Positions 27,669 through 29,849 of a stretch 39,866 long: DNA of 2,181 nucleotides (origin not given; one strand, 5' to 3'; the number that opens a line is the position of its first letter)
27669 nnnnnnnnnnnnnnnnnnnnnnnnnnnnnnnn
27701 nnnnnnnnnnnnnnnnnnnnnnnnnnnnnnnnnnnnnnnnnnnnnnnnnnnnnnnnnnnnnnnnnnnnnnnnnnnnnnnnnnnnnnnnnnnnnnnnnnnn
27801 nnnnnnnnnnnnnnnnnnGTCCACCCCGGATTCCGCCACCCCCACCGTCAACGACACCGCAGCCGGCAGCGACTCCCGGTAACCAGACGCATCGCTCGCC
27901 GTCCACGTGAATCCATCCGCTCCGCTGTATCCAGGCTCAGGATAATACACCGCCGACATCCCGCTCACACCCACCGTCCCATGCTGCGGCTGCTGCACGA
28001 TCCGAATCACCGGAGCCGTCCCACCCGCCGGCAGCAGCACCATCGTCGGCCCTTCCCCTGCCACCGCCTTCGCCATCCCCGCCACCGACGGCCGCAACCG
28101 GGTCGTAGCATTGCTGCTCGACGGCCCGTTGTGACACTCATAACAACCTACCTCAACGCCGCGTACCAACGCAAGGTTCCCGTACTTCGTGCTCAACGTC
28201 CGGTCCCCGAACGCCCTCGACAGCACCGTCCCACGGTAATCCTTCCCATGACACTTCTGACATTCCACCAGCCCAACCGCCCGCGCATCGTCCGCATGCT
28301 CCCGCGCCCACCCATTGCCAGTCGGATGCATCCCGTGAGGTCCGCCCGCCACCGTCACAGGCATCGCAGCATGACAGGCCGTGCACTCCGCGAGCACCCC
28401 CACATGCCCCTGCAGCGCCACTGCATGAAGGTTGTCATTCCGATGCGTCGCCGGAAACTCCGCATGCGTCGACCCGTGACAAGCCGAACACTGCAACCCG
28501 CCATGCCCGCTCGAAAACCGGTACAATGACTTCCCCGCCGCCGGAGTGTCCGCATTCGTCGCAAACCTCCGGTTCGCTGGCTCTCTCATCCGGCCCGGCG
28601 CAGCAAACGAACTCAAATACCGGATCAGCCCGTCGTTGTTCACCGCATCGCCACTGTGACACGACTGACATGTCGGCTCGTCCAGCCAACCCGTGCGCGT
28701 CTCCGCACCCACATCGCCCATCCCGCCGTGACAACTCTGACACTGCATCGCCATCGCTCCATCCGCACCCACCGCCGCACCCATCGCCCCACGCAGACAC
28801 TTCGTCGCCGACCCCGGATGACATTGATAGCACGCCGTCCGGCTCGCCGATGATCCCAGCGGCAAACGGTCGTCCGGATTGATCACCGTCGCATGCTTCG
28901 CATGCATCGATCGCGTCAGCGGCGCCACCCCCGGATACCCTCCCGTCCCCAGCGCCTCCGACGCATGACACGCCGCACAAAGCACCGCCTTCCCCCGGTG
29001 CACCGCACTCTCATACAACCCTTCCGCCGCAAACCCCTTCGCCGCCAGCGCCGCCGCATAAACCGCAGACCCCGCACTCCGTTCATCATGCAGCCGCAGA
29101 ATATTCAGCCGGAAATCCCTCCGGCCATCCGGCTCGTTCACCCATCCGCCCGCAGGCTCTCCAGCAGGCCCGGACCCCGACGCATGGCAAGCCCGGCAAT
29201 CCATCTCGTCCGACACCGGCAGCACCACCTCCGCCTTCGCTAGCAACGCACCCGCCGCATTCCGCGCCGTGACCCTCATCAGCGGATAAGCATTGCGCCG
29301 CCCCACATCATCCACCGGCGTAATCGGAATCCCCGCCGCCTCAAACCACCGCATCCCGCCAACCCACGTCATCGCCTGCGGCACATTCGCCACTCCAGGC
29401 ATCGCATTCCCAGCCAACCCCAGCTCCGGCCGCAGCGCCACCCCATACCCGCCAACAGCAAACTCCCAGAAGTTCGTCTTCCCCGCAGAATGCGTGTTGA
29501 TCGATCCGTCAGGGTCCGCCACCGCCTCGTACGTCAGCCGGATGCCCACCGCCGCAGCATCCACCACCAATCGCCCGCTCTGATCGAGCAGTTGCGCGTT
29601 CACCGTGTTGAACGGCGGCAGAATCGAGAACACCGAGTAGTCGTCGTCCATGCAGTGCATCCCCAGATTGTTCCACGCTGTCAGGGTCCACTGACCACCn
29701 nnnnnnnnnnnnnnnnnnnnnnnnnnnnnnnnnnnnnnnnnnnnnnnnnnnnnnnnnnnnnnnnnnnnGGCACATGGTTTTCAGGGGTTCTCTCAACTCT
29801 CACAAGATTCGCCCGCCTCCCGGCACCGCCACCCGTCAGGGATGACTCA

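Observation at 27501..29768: Secreted nine-heme cytochrome c built like an adhesin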

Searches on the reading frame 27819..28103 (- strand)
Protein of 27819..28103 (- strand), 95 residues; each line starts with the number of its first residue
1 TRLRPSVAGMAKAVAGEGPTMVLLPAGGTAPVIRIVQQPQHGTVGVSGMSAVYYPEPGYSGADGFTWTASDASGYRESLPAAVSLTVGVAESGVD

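Call 65: search_protein_families(library=pfam, proteins=[window:27819-28103:-], max_evalue=10)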
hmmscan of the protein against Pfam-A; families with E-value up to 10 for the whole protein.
window:27819-28103:- (95 aa): 2 families
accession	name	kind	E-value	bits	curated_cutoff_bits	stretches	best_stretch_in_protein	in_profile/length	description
PF17963.7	Big_9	-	1.1e-06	29.9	23.6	1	29-76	33-81/89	Bacterial Ig domain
PF17892.7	Cadherin_5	-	0.012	15.9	26.5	1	34-86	45-96/98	Cadherin-like domain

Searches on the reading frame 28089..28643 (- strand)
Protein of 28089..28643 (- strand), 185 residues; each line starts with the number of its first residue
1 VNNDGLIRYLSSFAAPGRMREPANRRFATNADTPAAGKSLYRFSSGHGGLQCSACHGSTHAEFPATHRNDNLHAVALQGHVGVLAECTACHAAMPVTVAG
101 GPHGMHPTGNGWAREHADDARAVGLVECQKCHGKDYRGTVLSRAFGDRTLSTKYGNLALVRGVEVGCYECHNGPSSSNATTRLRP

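Call 65: search_protein_families(library=pfam, proteins=[window:28089-28643:-], max_evalue=10)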
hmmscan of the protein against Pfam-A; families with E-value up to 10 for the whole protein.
window:28089-28643:- (185 aa): 15 families
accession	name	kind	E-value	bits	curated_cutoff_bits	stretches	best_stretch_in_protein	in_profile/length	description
PF14522.11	Cytochrome_C7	-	3.5e-07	30.4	24.8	2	124-177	12-54/67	Cytochrome c7 and related cytochrome c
PF14537.11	Cytochrom_c3_2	-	0.00032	21.6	25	2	119-177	20-70/79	Cytochrome c3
PF22113.1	Mtrc-MtrF_II-IV_dom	-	0.00089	19.3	30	1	51-135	83-166/176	Outer membrane cytochrome MtrC/MtrF-like, domains II/IV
PF24042.1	DUF7351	-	0.009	16.2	31.2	1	51-142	68-150/177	Domain of unknown function (DUF7351)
PF09699.15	Paired_CXXCH_1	-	0.011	15.8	20.6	2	164-178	5-20/41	Doubled CXXCH motif (Paired_CXXCH_1)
PF10872.14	DUF2740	-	0.018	15.2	27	1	8-21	15-28/43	Protein of unknown function (DUF2740)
PF02335.20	Cytochrom_C552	-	0.26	10.6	24.1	1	121-176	83-137/438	Cytochrome c552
PF08821.16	CGGC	-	0.36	11.5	27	1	116-136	34-53/106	CGGC domain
PF07635.16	PSCyt1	-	0.5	11.4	22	0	167-179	1-12/59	Planctomycete cytochrome C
PF09086.16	DUF1924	-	1.5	9.7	22.5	1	34-61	8-38/96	Domain of unknown function (DUF1924)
PF03264.19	Cytochrom_NNT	-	1.8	8.7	24.1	0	52-93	39-74/174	NapC/NirT cytochrome c family, N-terminal region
PF02085.21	Cytochrom_CIII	-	2.3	9.1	22.9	0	52-96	49-87/101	Class III cytochrome C family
PF13435.11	Cytochrome_C554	-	2.4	9.6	20.8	0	44-57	71-84/84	Cytochrome c554 and c-prime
PF13442.11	Cytochrome_CBB3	-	5.8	7.8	27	2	36-74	5-34/68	Cytochrome C oxidase, cbb3-type, subunit III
PF23641.1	YmcF-like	-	5.9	7.6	27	0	127-139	8-20/62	YmcF-like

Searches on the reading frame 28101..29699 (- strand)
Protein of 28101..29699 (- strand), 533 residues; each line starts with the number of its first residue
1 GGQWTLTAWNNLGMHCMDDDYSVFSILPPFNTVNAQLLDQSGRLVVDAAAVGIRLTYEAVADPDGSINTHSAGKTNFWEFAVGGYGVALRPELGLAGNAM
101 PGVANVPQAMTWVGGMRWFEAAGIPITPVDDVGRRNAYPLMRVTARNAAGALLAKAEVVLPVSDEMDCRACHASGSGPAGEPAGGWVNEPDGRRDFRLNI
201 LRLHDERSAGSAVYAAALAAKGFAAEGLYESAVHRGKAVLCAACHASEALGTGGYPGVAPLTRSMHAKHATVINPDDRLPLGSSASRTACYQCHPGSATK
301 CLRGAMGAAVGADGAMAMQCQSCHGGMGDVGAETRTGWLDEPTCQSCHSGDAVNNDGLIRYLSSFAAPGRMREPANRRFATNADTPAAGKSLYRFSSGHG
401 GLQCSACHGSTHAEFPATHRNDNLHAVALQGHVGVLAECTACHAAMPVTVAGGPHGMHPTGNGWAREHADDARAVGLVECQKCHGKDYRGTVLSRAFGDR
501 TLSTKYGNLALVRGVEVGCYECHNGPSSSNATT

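Call 42: predict_structure(alignment_id=A2)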
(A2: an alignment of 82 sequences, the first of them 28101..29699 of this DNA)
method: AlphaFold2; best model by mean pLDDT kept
length: 533 residues; sequences in the alignment: 82
mean_pLDDT: 83.8   pTM: 0.85
mean pLDDT of the five models: 83.8, 79.9, 77.1, 76.4, 69.1
residues with pLDDT >= 90: 210; 70-90: 256; 50-70: 41; < 50: 26
segments of 3 or more residues with pLDDT < 50: 298-316, 411-415
pLDDT, mean of each block of 10 residues (from residue 1): 84 73 90 93 90 96 96 93 91 91 97 93 92 91 96 94 76 91 95 94 94 97 97 95 90 92 90 89 81 62 38 49 81 80 72 69 76 78 85 82 81 55 86 80 74 58 82 83 85 80 89 85 87 83
secondary structure, 60 per line:
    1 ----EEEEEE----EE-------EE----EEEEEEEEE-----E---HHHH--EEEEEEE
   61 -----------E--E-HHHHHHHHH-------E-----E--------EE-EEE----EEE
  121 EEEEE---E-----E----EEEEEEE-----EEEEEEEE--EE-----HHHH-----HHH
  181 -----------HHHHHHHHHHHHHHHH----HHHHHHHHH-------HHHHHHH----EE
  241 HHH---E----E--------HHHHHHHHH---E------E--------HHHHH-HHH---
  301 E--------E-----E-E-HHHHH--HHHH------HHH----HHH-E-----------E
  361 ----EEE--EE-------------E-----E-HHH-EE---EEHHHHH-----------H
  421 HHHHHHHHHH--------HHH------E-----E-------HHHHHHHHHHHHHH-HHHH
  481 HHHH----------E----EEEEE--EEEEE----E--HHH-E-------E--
elements in order: E5-10 E30-38 H48-51 E54-60 H77-85 E111-113 E118-125 E140-146 E152-159 H169-172 H192-207 H212-220 H228-234 H261-269 H289-293 H320-324 H327-330 E365-367 H404-408 H420-430 H462-475 H477-484 E500-504 E507-511

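Call 44: fold_search(model_id=the predicted structure, library=pdb)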
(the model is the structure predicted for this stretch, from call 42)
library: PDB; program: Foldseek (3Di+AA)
matches with E <= 10: 1587; with E <= 0.001: 0
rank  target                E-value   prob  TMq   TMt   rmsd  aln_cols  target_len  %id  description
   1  4ph8_A                2.8e-03  0.89  0.15  0.42   9.4       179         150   11  Crystal structure of AggA, the major subunit of aggregative adherence fimbriae type I (AAF/I) from the Escherichia col (released 2014-10-01)
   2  8dwy_H                3.9e-03  0.89  0.14  0.47   7.2       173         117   10  Chikungunya VLP in complex with neutralizing Fab CHK-265 (asymmetric unit) (released 2023-05-31)
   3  3d07_B                4.4e-03  0.94  0.19  0.41   8.3       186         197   12  Human p53 core domain with hot spot mutation R249S (III) (released 2009-01-20)
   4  3q06_A                4.4e-03  0.77  0.15  0.29  12.4       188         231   15  An induced fit mechanism regulates p53 DNA binding kinetics to confer sequence specificity (released 2011-05-11)
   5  9ard_A                4.9e-03  0.66  0.13  0.38  11.8       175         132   10  Structure of Pycsar EcPycC cyclase immunoglobulin-like AGS-C domain (released 2024-06-19)
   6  8dc4_A                5.6e-03  0.90  0.17  0.39  10.6       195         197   14  Crystal structure of p53 Y220C covalently bound to carbazole KG3 (released 2022-10-12)
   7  2pcx                  5.9e-03  0.80  0.16  0.35  11.3       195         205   14  Crystal structure of p53DBD(R282Q) at 1.54-angstrom Resolution (released 2008-04-08)
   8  3brd_A                6.3e-03  0.94  0.17  0.20   6.3       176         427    8  CSL (Lag-1) bound to DNA with Lin-12 RAM peptide, P212121 (released 2008-04-01)
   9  1hu8_A                6.3e-03  0.66  0.14  0.33  13.4       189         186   15  CRYSTAL STRUCTURE OF THE MOUSE P53 CORE DNA-BINDING DOMAIN AT 2.7A RESOLUTION (released 2001-07-04)
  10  6pcu_B                6.7e-03  0.95  0.15  0.30   6.5       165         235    8  VP8* of a G2P[4] human rotavirus in complex with scFv antibody 9 (released 2019-09-04)
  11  2ioi                  6.7e-03  0.75  0.15  0.35  11.3       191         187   15  Crystal structure of the mouse p53 core domain at 1.55 A (released 2006-12-05)
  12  8z2e_B                7.5e-03  0.91  0.14  0.50   7.5       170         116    7  Crystal structure of nanobody Tnb04-1 with antibody 1F11 fab and SARS-CoV-2 RBD (released 2025-04-23)
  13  3brf_A                7.5e-03  0.66  0.15  0.17   7.9       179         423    8  CSL (Lag-1) bound to DNA with Lin-12 RAM peptide, C2221 (released 2008-04-01)
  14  7b46_C                8.5e-03  0.92  0.19  0.43   7.6       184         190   14  Structural basis of reactivation of oncogenic p53 mutants by a small molecule: methylene quinuclidinone (MQ). Human wi (released 2021-12-08)
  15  3q01_A                8.5e-03  0.44  0.14  0.27  16.0       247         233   10  An induced fit mechanism regulates p53 DNA binding kinetics to confer sequence specificity (released 2011-05-11)
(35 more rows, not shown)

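Call 61: search_protein_representatives(alignment_id=A2)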
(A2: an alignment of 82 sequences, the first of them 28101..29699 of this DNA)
Query: 82 sequences, 758 profile positions. Proteins with E-value up to 0.001 (for the whole library): 82132; up to 1e-10: 39999; up to 1e-30: 11841. The best 150 are listed.
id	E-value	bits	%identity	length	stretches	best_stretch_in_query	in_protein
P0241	0.0e+00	1479.4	-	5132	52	554-661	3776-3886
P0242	0.0e+00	1477.1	-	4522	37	554-643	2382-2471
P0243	0.0e+00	1259.7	-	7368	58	556-682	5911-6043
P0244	0.0e+00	1255.7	-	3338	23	554-644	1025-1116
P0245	0.0e+00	1236.9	-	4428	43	555-651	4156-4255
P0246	0.0e+00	1164.9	-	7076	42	554-653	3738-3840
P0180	0.0e+00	1164.8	-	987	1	9-672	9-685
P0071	0.0e+00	1157.4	-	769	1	8-757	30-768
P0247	0.0e+00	1157.4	-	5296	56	558-645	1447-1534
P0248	0.0e+00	1151.4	-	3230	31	554-644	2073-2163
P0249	0.0e+00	1150.3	-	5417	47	554-644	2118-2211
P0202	0.0e+00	1148.1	-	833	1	7-643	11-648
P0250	0.0e+00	1141.4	-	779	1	11-652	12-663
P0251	0.0e+00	1133.3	-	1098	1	7-652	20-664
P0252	0.0e+00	1132.8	-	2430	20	555-642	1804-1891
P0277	4.9e-294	993.8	-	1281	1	12-730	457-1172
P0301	7.7e-258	874.1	-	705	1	17-548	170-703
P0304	2.7e-250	849.1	-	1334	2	12-719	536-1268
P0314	3.3e-239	812.5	-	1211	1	9-719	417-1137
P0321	1.2e-235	800.8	-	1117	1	11-549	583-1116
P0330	6.9e-228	775.1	-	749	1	23-551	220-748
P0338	6.0e-224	762.0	-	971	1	9-559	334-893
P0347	4.9e-217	739.2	-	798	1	16-549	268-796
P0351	1.1e-215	734.7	-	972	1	14-557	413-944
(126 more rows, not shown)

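Call 63: search_protein_families(library=pfam, proteins=[P0321, P0301, P0330, P0277, P0304, P0314, P0338, P0351, P0347], max_evalue=0.0001)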
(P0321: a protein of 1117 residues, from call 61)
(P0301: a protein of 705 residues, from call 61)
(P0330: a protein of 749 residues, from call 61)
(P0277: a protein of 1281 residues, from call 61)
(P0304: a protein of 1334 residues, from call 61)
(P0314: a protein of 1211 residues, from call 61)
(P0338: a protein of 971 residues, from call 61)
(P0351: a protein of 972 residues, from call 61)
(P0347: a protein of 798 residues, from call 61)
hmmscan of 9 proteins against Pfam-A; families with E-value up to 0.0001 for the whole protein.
P0321 (1117 aa): 4 families
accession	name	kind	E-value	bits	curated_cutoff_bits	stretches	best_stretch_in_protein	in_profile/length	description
PF19190.6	BACON_2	-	1.1e-19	70.6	25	3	129-215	2-90/94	Viral BACON domain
PF14522.11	Cytochrome_C7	-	3.4e-10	40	24.8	0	1060-1115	4-52/67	Cytochrome c7 and related cytochrome c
PF22076.2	Cep192_D6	-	1.1e-08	35.6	35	0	30-121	6-100/101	Cep192 domain 6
PF14537.11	Cytochrom_c3_2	-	3.8e-06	27.7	25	0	882-947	8-70/79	Cytochrome c3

P0301 (705 aa): 3 families
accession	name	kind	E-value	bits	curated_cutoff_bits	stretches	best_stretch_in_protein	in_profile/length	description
PF22113.1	Mtrc-MtrF_II-IV_dom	-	2.4e-13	50.4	30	1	494-662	8-166/176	Outer membrane cytochrome MtrC/MtrF-like, domains II/IV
PF14522.11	Cytochrome_C7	-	5.4e-11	42.6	24.8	0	461-524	12-67/67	Cytochrome c7 and related cytochrome c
PF14537.11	Cytochrom_c3_2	-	1.8e-05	25.5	25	0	462-525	6-66/79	Cytochrome c3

P0330 (749 aa): 3 families
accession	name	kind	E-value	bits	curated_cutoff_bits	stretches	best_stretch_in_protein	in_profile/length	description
PF22113.1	Mtrc-MtrF_II-IV_dom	-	3.7e-12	46.6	30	1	541-709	8-133/176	Outer membrane cytochrome MtrC/MtrF-like, domains II/IV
PF14522.11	Cytochrome_C7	-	1.3e-11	44.5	24.8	0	509-570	13-66/67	Cytochrome c7 and related cytochrome c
PF14537.11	Cytochrom_c3_2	-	2.6e-07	31.4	25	0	619-663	24-65/79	Cytochrome c3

P0277 (1281 aa): 10 families
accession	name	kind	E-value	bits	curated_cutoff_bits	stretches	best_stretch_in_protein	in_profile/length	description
PF13927.12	Ig_3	-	1.1e-56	189.7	30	5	118-185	2-78/78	Immunoglobulin domain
PF07679.22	I-set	-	5.1e-50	167.9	23.7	5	118-199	1-90/90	Immunoglobulin I-set domain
PF13895.12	Ig_2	-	1.4e-40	137.8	27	5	118-199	2-79/79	Immunoglobulin domain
PF24784.1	Temptin_C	-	1.1e-20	74.4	27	1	20-112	3-97/98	Temptin C-terminal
PF00047.31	ig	-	2.8e-19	69.7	21.8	0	214-281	2-80/81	Immunoglobulin domain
PF17957.7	Big_7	-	2.7e-15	57.2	24.1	1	1180-1246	2-70/70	Bacterial Ig domain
PF14522.11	Cytochrome_C7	-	1.7e-09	37.8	24.8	0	758-821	12-67/67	Cytochrome c7 and related cytochrome c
PF14537.11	Cytochrom_c3_2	-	4.7e-06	27.4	25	0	813-882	6-66/79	Cytochrome c3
PF16640.11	Big_3_5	-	4.9e-06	27.5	35.5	1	1188-1265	4-87/88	Bacterial Ig-like domain (group 3)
PF07686.23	V-set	-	2e-05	25.2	26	0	426-462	72-108/109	Immunoglobulin V-set domain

P0304 (1334 aa): 11 families
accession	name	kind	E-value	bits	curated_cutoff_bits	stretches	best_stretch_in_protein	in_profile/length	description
PF17957.7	Big_7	-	2e-74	246.7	24.1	5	171-240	1-70/70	Bacterial Ig domain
PF14522.11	Cytochrome_C7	-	5.3e-12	45.8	24.8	0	862-902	11-54/67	Cytochrome c7 and related cytochrome c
PF18911.6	PKD_4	-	4.4e-11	43.1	27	1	1180-1246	7-73/85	PKD domain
PF22113.1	Mtrc-MtrF_II-IV_dom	-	1.2e-10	41.6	30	1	866-1033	7-166/176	Outer membrane cytochrome MtrC/MtrF-like, domains II/IV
PF17963.7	Big_9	-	1.7e-10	42.1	23.6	1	1084-1169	1-89/89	Bacterial Ig domain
PF00801.26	PKD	-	5.5e-09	36.4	23.5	1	1182-1243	7-66/80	PKD domain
PF13750.12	Big_3_3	-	4.5e-07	30.1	27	0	223-289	4-72/157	Bacterial Ig-like domain (group 3)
PF17892.7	Cadherin_5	-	1e-06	28.9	26.5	1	1084-1170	2-97/98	Cadherin-like domain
PF14537.11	Cytochrom_c3_2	-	2e-06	28.6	25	0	950-992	27-65/79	Cytochrome c3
PF06832.18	BiPBP_C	-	4.2e-06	27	26.8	0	72-119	6-55/90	Penicillin-Binding Protein C-terminus Family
PF19077.6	Big_13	-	8.7e-06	26.6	27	0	225-262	63-101/102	Bacterial Ig-like domain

P0314 (1211 aa): 12 families
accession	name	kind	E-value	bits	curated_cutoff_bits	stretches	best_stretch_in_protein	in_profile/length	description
PF13927.12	Ig_3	-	3.2e-39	133.7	30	3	347-414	2-78/78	Immunoglobulin domain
PF07679.22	I-set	-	2e-37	127.5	23.7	3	347-428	1-90/90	Immunoglobulin I-set domain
PF13895.12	Ig_2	-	2.6e-23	82.5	27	3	177-248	4-72/79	Immunoglobulin domain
PF17963.7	Big_9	-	7.1e-13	49.7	23.6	1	960-1045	1-89/89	Bacterial Ig domain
PF18911.6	PKD_4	-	1.7e-11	44.4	27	1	1057-1133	8-83/85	PKD domain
PF00047.31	ig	-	9.8e-11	42.3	21.8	1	355-422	2-80/81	Immunoglobulin domain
PF14522.11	Cytochrome_C7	-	1.4e-10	41.3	24.8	0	897-955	5-54/67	Cytochrome c7 and related cytochrome c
PF22113.1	Mtrc-MtrF_II-IV_dom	-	3.5e-10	40.1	30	1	748-914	8-166/176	Outer membrane cytochrome MtrC/MtrF-like, domains II/IV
PF00801.26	PKD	-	6.6e-07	29.7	23.5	1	1065-1129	13-76/80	PKD domain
PF17892.7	Cadherin_5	-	9.8e-06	25.8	26.5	1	971-1047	15-98/98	Cadherin-like domain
PF14537.11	Cytochrom_c3_2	-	5.7e-05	23.9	25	0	747-782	7-38/79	Cytochrome c3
PF07686.23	V-set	-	5.9e-05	23.7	26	0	351-384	1-37/109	Immunoglobulin V-set domain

P0338 (971 aa): 6 families
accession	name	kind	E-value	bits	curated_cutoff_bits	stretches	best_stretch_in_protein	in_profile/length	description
PF13927.12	Ig_3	-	1.3e-32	112.5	30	3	259-327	1-78/78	Immunoglobulin domain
PF07679.22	I-set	-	1.6e-28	99.1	23.7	3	260-335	1-85/90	Immunoglobulin I-set domain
PF13895.12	Ig_2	-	8e-13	48.9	27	1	172-253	2-79/79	Immunoglobulin domain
PF14522.11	Cytochrome_C7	-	9.2e-12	45.1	24.8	0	830-884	8-54/67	Cytochrome c7 and related cytochrome c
PF22113.1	Mtrc-MtrF_II-IV_dom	-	4.6e-08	33.2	30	0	681-848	8-169/176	Outer membrane cytochrome MtrC/MtrF-like, domains II/IV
PF14537.11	Cytochrom_c3_2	-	3.7e-06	27.8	25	0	832-880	23-66/79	Cytochrome c3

P0351 (972 aa): 4 families
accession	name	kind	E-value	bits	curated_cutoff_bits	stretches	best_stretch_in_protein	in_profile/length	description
PF02368.24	Big_2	-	3.4e-19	69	22.8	0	112-184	5-79/79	Bacterial Ig-like domain (group 2)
PF24902.1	Ig_NUP210_9th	-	2.3e-11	44.1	27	0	126-173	15-64/79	NUP210, Ig-like domain 9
PF14522.11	Cytochrome_C7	-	1.4e-10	41.3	24.8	0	885-935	11-52/67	Cytochrome c7 and related cytochrome c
PF14537.11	Cytochrom_c3_2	-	1e-08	36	25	0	881-933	18-66/79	Cytochrome c3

P0347 (798 aa): 2 families
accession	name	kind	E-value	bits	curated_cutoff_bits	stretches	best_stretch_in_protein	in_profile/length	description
PF22113.1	Mtrc-MtrF_II-IV_dom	-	1.9e-12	47.5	30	2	595-759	7-133/176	Outer membrane cytochrome MtrC/MtrF-like, domains II/IV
PF14522.11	Cytochrome_C7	-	2.2e-08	34.2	24.8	0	570-626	13-67/67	Cytochrome c7 and related cytochrome c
